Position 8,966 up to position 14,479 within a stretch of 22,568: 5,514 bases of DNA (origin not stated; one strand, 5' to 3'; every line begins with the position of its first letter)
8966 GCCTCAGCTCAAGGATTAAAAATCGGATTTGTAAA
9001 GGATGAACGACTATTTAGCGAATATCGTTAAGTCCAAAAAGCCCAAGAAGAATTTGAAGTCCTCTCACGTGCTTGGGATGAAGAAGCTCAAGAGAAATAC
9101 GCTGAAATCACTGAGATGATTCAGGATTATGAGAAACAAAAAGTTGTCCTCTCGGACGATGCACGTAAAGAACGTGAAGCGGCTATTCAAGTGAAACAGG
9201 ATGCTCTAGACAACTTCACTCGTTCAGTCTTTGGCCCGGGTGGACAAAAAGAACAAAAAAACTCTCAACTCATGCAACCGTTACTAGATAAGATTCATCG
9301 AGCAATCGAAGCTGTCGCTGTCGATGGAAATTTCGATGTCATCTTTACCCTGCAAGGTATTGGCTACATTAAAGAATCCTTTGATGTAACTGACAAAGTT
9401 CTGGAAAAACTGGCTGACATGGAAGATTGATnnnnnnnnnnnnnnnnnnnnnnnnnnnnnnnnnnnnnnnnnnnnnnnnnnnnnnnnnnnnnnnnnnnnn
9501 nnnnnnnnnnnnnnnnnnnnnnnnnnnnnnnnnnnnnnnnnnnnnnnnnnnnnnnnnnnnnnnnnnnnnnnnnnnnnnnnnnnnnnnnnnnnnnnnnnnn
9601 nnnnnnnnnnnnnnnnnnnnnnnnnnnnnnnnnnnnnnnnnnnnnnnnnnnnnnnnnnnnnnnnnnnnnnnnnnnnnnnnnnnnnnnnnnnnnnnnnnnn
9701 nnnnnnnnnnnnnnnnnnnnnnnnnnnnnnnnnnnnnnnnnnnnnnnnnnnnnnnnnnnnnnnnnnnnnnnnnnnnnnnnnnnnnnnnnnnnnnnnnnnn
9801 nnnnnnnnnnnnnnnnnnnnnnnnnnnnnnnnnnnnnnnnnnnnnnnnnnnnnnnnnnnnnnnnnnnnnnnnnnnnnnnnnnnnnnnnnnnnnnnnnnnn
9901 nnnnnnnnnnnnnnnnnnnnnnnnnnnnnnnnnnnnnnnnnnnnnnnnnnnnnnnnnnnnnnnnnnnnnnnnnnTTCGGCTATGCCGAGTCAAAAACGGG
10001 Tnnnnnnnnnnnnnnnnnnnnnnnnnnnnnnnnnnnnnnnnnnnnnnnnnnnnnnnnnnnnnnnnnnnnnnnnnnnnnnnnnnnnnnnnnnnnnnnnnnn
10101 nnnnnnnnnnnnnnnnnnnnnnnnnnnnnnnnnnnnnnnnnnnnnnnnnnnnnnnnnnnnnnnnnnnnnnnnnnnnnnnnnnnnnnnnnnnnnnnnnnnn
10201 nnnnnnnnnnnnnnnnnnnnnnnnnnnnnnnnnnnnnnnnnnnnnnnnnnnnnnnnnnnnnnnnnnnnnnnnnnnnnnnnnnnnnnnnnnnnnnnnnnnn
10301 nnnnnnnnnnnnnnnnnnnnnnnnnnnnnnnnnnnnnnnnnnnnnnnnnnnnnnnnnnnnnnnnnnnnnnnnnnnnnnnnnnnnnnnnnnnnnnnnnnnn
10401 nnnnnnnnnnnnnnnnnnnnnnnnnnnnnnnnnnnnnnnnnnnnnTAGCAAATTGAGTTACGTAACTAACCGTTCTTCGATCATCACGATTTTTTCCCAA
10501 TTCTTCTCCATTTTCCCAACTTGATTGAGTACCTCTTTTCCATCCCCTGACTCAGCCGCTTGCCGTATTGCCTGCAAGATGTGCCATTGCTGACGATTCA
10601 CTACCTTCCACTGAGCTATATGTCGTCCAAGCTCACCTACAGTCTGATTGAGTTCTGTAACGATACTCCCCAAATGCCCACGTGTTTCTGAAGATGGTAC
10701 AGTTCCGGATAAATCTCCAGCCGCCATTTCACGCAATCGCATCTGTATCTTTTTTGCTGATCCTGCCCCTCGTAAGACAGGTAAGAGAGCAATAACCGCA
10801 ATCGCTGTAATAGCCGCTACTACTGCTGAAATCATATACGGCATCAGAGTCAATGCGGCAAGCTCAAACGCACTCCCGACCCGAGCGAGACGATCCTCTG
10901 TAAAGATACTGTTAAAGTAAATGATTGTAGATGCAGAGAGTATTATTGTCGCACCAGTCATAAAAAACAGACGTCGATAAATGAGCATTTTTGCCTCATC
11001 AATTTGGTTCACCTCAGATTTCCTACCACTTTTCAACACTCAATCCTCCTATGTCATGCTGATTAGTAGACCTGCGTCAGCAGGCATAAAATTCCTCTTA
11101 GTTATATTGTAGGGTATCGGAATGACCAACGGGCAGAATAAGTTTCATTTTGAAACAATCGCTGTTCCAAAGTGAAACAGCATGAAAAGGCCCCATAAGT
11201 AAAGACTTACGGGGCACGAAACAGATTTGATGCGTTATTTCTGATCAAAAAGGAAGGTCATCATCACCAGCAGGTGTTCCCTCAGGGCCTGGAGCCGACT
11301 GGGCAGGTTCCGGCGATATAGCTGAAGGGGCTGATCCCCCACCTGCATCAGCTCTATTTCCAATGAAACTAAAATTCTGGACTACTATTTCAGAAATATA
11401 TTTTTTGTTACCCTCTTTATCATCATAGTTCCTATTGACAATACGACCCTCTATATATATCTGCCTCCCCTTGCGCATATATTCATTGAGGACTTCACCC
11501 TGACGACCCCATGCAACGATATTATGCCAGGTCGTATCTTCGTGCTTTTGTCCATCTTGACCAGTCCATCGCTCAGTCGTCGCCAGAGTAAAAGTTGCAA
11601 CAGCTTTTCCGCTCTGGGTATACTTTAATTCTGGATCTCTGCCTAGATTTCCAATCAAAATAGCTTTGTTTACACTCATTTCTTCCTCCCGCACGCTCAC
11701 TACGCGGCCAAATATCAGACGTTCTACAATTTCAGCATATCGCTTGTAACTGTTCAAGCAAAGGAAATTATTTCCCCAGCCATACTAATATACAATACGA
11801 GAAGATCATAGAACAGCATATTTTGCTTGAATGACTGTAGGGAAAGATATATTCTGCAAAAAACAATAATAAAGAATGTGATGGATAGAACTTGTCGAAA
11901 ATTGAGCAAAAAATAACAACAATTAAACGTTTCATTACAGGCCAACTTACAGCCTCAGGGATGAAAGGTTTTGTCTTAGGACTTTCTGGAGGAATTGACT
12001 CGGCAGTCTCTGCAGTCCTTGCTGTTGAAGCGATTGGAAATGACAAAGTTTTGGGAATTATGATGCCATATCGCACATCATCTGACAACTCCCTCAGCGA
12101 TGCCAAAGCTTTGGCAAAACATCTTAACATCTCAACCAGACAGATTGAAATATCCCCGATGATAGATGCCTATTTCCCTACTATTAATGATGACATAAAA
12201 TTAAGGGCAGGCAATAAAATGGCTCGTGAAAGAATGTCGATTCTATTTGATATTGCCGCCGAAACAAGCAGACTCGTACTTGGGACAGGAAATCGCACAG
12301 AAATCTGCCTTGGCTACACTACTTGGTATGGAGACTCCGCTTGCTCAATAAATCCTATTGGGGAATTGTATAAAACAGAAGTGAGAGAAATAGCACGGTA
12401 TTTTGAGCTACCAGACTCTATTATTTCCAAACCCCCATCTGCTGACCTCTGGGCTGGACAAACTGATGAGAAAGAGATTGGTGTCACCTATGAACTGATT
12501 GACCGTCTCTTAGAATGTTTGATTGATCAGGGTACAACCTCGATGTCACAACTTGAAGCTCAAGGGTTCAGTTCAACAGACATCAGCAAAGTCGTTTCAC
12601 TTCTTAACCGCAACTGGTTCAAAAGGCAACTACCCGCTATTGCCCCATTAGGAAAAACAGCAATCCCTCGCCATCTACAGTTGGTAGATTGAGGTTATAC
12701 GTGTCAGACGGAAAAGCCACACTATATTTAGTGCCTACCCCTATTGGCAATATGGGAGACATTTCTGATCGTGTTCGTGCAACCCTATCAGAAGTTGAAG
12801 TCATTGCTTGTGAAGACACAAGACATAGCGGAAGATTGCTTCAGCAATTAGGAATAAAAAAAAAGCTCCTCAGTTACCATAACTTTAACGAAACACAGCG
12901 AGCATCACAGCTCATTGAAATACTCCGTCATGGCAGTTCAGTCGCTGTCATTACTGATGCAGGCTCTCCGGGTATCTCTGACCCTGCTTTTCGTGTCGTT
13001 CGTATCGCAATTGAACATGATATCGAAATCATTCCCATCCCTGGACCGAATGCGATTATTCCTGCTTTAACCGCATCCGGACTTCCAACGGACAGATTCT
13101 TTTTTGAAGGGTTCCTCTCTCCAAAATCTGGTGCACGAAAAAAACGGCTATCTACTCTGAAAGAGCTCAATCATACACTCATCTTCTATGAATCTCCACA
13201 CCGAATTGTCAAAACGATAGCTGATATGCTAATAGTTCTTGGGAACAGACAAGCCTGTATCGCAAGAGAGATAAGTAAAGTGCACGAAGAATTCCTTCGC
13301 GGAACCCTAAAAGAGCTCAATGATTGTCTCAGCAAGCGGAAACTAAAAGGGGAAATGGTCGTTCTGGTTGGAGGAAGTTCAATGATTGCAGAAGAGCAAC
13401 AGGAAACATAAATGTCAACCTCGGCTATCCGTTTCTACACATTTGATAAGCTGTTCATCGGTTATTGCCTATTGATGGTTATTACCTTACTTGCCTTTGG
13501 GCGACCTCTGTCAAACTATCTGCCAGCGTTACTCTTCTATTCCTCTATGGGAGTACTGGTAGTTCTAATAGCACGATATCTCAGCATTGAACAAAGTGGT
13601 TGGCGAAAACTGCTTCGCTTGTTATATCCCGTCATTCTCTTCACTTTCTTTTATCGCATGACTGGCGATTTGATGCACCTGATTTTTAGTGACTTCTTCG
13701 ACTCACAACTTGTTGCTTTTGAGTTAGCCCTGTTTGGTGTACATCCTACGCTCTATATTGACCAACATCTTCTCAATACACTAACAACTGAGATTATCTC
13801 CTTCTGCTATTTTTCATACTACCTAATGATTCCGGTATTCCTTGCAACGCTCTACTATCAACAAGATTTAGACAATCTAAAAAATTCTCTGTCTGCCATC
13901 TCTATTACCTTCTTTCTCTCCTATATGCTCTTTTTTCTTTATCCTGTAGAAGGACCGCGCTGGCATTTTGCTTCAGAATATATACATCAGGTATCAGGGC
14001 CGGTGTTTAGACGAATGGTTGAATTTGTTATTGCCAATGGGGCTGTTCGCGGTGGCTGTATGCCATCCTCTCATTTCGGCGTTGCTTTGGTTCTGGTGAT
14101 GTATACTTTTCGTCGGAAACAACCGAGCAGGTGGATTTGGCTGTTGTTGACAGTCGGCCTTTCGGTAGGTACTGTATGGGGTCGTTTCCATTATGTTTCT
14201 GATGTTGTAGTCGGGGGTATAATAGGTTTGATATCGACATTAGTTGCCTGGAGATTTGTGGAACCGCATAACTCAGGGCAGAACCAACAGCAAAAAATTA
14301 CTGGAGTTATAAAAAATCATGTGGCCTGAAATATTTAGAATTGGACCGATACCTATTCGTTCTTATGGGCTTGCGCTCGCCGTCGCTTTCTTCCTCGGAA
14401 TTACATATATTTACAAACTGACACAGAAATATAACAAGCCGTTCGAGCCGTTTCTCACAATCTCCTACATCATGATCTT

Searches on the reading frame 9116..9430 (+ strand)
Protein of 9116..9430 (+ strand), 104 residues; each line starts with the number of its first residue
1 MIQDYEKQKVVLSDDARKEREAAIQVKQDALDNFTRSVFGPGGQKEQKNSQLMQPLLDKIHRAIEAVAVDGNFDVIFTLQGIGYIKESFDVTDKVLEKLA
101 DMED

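Call 11: find_encoding_contigs(protein=window:9116-9430:+, flank=6000, max_places=10)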
Protein window:9116-9430:+ (104 aa): no gene with exactly this product is on record in the collection.

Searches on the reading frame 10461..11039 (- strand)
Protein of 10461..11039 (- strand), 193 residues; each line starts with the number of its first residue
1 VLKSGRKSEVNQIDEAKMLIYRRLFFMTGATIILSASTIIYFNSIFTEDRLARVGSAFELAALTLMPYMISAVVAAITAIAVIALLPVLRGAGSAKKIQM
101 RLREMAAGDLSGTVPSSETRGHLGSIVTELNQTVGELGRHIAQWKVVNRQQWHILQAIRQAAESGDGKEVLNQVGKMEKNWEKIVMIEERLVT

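Call 8: search_protein_families(library=pfam, proteins=[window:10461-11039:-])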
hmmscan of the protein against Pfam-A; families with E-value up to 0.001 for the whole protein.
window:10461-11039:- (193 aa): 0 families

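Call 32: search_protein_families(library=ncbifam, max_evalue=0.1, proteins=[window:10461-11039:-])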
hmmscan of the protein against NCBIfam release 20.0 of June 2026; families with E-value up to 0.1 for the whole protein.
window:10461-11039:- (193 aa): 1 family
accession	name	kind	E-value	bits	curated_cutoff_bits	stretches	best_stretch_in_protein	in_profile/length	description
NF001962.0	PRK00736.1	equivalog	0.091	12.5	72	0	123-151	11-40/69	hypothetical protein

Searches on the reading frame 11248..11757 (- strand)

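Call 8: search_protein_families(library=pfam, proteins=[window:11248-11757:-])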
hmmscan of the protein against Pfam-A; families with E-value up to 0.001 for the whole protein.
window:11248-11757:- (170 aa): 1 family
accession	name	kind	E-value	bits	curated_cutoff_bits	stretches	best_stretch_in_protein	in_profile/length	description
PF00436.31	SSB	-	3.1e-38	130.4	26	1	29-131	1-103/104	Single-strand binding protein family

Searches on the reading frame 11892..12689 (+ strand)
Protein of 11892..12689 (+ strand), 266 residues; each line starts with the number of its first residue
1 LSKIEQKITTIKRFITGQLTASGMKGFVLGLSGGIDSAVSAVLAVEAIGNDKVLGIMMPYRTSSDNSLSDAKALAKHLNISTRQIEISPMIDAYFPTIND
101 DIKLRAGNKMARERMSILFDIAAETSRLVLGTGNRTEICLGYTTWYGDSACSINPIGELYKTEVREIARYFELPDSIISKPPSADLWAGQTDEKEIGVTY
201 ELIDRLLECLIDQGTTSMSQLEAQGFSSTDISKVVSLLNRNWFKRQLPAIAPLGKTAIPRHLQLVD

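Call 9: search_protein_families(library=pfam, proteins=[window:11892-12689:+])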
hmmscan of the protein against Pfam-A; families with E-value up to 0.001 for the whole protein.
window:11892-12689:+ (266 aa): 3 families
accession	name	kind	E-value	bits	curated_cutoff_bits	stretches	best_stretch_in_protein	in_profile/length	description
PF02540.23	NAD_synthase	-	1.6e-80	270.2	21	1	8-248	2-242/242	NAD synthase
PF03054.22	tRNA_Me_trans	-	1.6e-07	31.7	20.6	0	28-87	4-72/202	tRNA methyl transferase HUP domain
PF06508.19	QueC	-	0.00027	21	22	1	28-88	3-61/210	Queuosine biosynthesis protein QueC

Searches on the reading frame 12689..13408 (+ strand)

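Call 9: search_protein_families(library=pfam, proteins=[window:12689-13408:+])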
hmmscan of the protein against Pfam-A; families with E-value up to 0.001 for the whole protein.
window:12689-13408:+ (240 aa): 1 family
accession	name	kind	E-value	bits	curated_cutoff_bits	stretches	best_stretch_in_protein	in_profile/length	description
PF00590.25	TP_methylase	-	1.2e-28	100.9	27.8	1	11-210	1-211/212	Tetrapyrrole (Corrin/Porphyrin) Methylases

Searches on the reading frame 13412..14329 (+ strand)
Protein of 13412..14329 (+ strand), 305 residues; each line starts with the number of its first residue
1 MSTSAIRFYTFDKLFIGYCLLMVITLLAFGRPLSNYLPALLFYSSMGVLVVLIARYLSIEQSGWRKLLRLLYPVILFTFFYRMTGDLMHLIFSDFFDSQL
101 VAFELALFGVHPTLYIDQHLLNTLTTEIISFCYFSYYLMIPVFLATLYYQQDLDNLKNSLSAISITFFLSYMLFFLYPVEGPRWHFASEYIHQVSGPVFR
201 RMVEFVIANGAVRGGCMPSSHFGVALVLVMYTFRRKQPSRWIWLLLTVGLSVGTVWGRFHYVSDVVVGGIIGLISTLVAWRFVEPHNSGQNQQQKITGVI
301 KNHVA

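Call 9: search_protein_families(library=pfam, proteins=[window:13412-14326:+])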
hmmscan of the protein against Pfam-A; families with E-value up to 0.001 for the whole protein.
window:13412-14326:+ (305 aa): 3 families
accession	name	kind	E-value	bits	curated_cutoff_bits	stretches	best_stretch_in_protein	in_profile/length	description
PF14378.12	PAP2_3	-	2e-15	57.5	27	1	99-276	2-188/190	PAP2 superfamily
PF01569.27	PAP2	-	3.6e-08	33.7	27.2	1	202-284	47-126/130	PAP2 superfamily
PF14360.12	PAP2_C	-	0.00032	21.6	27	1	219-274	8-67/74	PAP2 superfamily C-terminal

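Call 10: find_encoding_contigs(protein=window:13412-14329:+, flank=10000, max_places=10)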
Protein window:13412-14329:+ (305 aa): no gene with exactly this product is on record in the collection.
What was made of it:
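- Tried and rejected: Exact-sequence look-ups of window proteins in the contig index returned nothing (calls 10, 11).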

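Call 25: list_cluster_members(proteins=[P0005, window:9432-9971:+, window:10002-10445:+, window:8894-9028:+, window:13412-14326:+, window:14319-15128:+, window:17040-17849:+, window:20377-21147:+])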
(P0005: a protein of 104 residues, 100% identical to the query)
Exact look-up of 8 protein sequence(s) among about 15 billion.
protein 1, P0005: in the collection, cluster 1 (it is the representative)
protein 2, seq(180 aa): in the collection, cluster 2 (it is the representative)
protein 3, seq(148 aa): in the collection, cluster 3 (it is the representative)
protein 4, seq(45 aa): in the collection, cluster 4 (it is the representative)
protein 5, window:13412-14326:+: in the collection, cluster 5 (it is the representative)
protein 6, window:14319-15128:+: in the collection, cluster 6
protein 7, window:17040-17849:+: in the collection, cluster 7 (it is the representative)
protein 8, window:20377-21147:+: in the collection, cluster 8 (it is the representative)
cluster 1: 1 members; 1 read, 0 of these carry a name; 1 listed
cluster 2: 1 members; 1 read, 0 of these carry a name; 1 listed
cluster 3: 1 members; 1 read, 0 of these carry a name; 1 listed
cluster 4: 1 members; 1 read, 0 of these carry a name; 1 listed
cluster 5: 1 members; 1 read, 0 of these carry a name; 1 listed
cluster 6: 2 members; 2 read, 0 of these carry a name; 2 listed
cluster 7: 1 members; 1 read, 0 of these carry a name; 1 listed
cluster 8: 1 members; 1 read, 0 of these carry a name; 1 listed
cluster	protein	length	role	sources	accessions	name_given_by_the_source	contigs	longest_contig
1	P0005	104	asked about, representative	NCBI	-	-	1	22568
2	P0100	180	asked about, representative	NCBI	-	-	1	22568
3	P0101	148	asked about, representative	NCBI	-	-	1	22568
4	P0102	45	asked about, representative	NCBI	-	-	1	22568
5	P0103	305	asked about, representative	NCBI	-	-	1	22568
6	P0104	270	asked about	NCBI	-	-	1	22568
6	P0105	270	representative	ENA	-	-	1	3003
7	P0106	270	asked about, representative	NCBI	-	-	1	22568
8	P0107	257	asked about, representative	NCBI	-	-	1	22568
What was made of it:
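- On Skp/OmpH chaperone gene (PF03938): The public record calls fragments of 45 aa and 104 aa (call 25).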
